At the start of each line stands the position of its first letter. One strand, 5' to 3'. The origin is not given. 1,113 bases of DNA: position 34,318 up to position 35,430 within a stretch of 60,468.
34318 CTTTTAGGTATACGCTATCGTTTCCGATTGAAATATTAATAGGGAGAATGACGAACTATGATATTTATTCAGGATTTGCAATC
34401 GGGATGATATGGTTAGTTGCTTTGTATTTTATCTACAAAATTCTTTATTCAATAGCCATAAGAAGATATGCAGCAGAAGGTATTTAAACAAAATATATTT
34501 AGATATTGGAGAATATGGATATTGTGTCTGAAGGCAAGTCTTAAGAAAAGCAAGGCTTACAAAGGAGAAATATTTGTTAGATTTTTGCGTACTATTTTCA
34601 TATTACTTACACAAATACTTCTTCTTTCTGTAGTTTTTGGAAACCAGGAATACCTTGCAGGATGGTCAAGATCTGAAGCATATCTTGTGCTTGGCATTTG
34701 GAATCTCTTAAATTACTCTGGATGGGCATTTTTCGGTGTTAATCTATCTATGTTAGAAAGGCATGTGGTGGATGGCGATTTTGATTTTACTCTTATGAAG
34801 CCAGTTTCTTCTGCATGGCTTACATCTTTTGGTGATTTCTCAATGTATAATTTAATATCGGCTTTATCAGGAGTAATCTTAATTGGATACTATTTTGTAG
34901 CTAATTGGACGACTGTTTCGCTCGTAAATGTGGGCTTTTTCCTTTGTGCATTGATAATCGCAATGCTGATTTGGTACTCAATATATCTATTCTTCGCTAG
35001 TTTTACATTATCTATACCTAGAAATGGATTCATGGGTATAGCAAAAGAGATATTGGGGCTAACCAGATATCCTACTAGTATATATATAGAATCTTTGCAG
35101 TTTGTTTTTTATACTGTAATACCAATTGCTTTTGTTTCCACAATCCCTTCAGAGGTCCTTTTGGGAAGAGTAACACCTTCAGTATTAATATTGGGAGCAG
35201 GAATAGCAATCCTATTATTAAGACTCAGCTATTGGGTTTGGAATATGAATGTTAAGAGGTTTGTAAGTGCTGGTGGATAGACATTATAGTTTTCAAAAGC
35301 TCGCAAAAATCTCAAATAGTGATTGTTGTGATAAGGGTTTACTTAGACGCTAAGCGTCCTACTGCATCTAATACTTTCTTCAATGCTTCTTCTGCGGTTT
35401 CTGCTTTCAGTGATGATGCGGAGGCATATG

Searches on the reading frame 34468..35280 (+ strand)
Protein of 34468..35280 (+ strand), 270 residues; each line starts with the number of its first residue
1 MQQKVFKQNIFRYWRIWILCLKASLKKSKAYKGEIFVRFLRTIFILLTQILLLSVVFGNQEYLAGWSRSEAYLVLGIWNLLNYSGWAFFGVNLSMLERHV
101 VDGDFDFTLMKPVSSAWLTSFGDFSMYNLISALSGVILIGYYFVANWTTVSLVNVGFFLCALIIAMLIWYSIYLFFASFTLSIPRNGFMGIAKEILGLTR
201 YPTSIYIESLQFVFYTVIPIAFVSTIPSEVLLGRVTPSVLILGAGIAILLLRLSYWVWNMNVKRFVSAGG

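Call 7: search_protein_families(library=pfam, proteins=[window:34468-35280:+], max_evalue=0.1)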
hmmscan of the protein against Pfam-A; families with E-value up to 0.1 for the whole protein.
window:34468-35280:+ (270 aa): 1 family
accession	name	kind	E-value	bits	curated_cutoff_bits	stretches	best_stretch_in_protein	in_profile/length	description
PF06182.17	ABC2_membrane_6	-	5.9e-37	128.1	22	1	45-269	3-229/229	ABC-2 family transporter protein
